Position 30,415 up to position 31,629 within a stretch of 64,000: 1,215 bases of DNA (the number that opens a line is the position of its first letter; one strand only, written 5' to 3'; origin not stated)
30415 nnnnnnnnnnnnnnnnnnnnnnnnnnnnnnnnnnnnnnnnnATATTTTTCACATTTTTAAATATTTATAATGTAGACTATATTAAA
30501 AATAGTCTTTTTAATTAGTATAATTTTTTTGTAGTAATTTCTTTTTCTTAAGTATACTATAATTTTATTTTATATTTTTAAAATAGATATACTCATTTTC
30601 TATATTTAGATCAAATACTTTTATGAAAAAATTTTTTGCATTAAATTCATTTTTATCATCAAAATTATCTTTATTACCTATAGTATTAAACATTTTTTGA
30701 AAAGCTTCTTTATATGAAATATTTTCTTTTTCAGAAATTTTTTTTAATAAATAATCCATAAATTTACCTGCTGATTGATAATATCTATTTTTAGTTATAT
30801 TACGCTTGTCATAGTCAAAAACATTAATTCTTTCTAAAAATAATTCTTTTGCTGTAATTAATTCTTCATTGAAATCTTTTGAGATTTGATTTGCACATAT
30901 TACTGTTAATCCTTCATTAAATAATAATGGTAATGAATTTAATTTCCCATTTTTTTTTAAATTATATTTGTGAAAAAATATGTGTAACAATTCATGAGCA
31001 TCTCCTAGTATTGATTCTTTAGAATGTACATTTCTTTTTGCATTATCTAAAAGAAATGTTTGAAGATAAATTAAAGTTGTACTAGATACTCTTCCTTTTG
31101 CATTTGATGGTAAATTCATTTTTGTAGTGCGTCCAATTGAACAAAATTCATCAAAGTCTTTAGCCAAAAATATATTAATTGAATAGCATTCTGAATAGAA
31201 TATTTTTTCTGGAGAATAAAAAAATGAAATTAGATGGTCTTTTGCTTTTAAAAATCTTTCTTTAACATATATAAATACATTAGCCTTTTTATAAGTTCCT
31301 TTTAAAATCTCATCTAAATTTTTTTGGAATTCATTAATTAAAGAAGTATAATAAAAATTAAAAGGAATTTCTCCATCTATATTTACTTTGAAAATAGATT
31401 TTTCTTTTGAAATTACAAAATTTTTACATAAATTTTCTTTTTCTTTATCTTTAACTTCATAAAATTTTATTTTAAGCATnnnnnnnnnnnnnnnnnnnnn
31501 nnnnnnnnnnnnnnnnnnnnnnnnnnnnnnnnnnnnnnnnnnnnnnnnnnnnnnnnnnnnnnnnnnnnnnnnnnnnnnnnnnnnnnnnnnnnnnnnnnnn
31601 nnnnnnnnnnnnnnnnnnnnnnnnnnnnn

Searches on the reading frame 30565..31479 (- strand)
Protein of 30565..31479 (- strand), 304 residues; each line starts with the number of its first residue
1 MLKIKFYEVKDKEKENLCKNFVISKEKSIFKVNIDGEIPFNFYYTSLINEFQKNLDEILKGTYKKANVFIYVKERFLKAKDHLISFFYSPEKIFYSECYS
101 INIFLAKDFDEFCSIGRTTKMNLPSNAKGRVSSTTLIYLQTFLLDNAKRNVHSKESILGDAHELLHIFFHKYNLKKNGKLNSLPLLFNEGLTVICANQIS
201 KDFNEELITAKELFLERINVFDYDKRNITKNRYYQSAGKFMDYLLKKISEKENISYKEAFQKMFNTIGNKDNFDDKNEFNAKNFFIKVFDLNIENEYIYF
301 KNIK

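Call 12: search_protein_families(library=pfam, proteins=[window:30565-31479:-], max_evalue=0.01)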
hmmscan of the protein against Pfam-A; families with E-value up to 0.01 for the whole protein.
window:30565-31479:- (304 aa): 0 families

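Call 16: find_encoding_contigs(protein=window:30565-31479:-, flank=10000, max_places=10)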
Protein window:30565-31479:- (304 aa): 24 contigs read that carry it; 3 places shown.
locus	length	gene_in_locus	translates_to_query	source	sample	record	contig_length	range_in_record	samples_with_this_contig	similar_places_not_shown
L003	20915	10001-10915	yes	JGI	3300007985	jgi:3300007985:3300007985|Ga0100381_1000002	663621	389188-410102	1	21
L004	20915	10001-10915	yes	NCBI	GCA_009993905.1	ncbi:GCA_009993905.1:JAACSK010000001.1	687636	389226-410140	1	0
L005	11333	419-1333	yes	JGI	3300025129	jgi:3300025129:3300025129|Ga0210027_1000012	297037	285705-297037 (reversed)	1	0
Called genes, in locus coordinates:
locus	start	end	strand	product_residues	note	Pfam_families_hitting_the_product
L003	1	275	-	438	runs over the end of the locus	PF00375:SDF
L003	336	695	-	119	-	-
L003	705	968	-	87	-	-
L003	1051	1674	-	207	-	PF01022:HTH_5, PF12840:HTH_20 (weak), PF13463:HTH_27 (faint), PF14947:HTH_45 (weak)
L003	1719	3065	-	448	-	PF00890:FAD_binding_2 (faint), PF01266:DAO (faint), PF01946:Thi4 (faint), PF03486:HI0933_like (weak), PF07992:Pyr_redox_2 (faint), PF12831:FAD_oxidored (faint), PF01134:GIDA (weak), PF21688:FAD-depend_C, +1 more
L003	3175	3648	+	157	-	-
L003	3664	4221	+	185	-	-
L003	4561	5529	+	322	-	-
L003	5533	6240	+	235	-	PF08713:DNA_alkylation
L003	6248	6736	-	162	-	-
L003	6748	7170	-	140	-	-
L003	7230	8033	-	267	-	-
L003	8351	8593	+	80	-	-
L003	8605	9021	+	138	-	PF01850:PIN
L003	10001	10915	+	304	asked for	-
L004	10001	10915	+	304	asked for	-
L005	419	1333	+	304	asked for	-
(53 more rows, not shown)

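Call 18: find_homologous_proteins(query=window:30565-31479:-)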
Query window:30565-31479:- (304 aa): 13 proteins with E <= 0.001 among 1381 candidates.
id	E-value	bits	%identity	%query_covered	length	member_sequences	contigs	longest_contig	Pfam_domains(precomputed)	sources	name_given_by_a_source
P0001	2.7e-192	655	100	100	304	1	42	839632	-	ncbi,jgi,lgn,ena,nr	ncbi:hypothetical protein GW835_02250 [archaeon]|nr:hypothetical protein [archaeon] NCP79368.1 hypot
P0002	7.7e-107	375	63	98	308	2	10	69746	-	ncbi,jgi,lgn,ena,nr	ncbi:hypothetical protein CO037_00855 [Candidatus Pacearchaeota archaeon CG_4_9_14_0_2_um_filter_30_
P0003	3.9e-103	363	59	98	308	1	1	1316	-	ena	-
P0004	1.7e-102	361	58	98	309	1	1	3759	-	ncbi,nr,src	ncbi:MAG TPA: hypothetical protein VJ438_01800 [Candidatus Nanoarchaeia archaeon]|nr:hypothetical pr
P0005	6.6e-102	359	58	100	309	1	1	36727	-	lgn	-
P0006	2.0e-101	357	57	99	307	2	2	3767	-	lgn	-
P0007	4.9e-101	356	58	98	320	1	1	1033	-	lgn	-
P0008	2.6e-98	347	57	98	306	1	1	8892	-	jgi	jgi:hypothetical protein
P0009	1.0e-88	315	54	97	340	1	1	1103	-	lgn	-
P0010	3.5e-75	271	48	98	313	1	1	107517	-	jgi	jgi:hypothetical protein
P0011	1.4e-74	269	50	98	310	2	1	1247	-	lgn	-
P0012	4.1e-74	268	61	70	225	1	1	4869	-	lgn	-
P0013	1.8e-47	180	56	52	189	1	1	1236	-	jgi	jgi:hypothetical protein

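Call 19: find_encoding_contigs(protein=P0002, flank=6000, max_places=4)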
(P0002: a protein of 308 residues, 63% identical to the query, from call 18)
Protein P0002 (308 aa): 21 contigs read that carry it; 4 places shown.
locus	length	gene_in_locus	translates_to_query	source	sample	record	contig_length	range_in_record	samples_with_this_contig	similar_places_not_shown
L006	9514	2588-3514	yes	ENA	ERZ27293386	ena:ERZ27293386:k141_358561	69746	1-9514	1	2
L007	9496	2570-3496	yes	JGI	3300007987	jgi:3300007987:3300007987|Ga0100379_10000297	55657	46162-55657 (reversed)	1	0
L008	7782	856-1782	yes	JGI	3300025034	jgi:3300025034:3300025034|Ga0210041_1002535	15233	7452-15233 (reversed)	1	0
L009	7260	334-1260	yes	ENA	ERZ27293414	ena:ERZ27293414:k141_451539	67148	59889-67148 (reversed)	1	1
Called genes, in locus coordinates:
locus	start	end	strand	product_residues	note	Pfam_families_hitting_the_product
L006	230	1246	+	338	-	PF01761:DHQ_synthase, PF24621:DHQS_C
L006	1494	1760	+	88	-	PF16715:CDPS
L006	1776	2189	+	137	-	-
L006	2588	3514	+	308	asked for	-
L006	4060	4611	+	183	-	PF01936:NYN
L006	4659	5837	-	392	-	PF01751:Toprim (weak), PF13662:Toprim_4, PF13155:Toprim_2 (faint)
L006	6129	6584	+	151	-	-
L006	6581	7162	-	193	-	-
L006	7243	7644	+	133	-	-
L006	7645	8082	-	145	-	PF02657:SufE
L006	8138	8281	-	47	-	-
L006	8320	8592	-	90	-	-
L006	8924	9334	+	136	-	-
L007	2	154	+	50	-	?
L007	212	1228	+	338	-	PF01761:DHQ_synthase, PF24621:DHQS_C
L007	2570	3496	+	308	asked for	-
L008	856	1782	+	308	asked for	-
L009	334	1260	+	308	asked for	-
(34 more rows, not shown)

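Call 20: find_encoding_contigs(protein=P0005, flank=6000, max_places=3)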
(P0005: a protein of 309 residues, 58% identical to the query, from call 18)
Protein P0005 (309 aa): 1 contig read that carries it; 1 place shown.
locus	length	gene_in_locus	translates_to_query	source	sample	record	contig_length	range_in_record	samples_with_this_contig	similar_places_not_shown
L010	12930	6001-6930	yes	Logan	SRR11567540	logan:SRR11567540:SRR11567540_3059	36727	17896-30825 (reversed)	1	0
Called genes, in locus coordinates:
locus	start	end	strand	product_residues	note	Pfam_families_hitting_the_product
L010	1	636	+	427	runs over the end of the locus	PF02403:Seryl_tRNA_N, PF00587:tRNA-synt_2b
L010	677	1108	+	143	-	-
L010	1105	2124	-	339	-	PF01266:DAO (faint), PF05834:Lycopene_cycl (faint), PF07992:Pyr_redox_2, PF13738:Pyr_redox_3, PF00070:Pyr_redox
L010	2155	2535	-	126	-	PF07681:DoxX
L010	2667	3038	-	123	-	PF13638:PIN_4 (weak), PF18477:PIN_9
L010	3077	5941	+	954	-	PF00580:UvrD-helicase, PF01443:Viral_helicase1 (faint), PF13245:AAA_19, PF13538:UvrD_C_2 (faint), PF13361:UvrD_C, PF10926:DUF2800, PF12705:PDDEXK_1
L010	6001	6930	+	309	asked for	-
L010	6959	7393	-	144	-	-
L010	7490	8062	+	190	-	-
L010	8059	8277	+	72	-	-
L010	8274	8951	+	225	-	-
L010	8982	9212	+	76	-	-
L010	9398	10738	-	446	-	PF04055:Radical_SAM, PF16199:Radical_SAM_C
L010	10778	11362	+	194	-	PF13489:Methyltransf_23, PF01209:Ubie_methyltran (weak), PF13847:Methyltransf_31, PF08241:Methyltransf_11, PF08242:Methyltransf_12, PF13649:Methyltransf_25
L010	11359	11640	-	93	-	-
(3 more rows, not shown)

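Call 21: find_encoding_contigs(protein=P0010, flank=6000, max_places=3)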
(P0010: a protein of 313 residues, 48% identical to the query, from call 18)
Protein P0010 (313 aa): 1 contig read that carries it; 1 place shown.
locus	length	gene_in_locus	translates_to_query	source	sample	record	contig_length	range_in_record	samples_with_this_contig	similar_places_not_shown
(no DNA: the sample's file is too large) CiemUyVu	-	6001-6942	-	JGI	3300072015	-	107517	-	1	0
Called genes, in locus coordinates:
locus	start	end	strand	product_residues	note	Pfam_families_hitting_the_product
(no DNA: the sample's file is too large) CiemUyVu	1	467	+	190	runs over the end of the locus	PF00347:Ribosomal_L6 (weak)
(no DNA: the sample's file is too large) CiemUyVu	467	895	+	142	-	PF01655:Ribosomal_L32e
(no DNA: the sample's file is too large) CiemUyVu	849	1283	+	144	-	PF01280:Ribosomal_L19e, PF25476:Ribosomal_L19e_C (weak)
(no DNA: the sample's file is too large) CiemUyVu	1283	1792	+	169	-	PF17144:Ribosomal_L5e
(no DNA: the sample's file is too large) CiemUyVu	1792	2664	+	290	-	PF00333:Ribosomal_S5, PF03719:Ribosomal_S5_C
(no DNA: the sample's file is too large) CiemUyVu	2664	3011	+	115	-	-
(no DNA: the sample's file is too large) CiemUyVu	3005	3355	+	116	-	PF00327:Ribosomal_L30 (weak)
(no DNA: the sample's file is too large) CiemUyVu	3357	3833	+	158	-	PF00828:Ribosomal_L27A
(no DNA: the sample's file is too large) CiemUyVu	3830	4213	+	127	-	-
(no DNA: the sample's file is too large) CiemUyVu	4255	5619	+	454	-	PF00344:SecY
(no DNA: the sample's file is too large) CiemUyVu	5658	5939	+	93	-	PF12518:DUF3721 (weak)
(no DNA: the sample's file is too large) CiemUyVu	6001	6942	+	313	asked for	-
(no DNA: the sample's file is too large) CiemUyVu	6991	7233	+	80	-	-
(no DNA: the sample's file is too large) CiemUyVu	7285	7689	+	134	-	PF01956:EMC3_TMCO1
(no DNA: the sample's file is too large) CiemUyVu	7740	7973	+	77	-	-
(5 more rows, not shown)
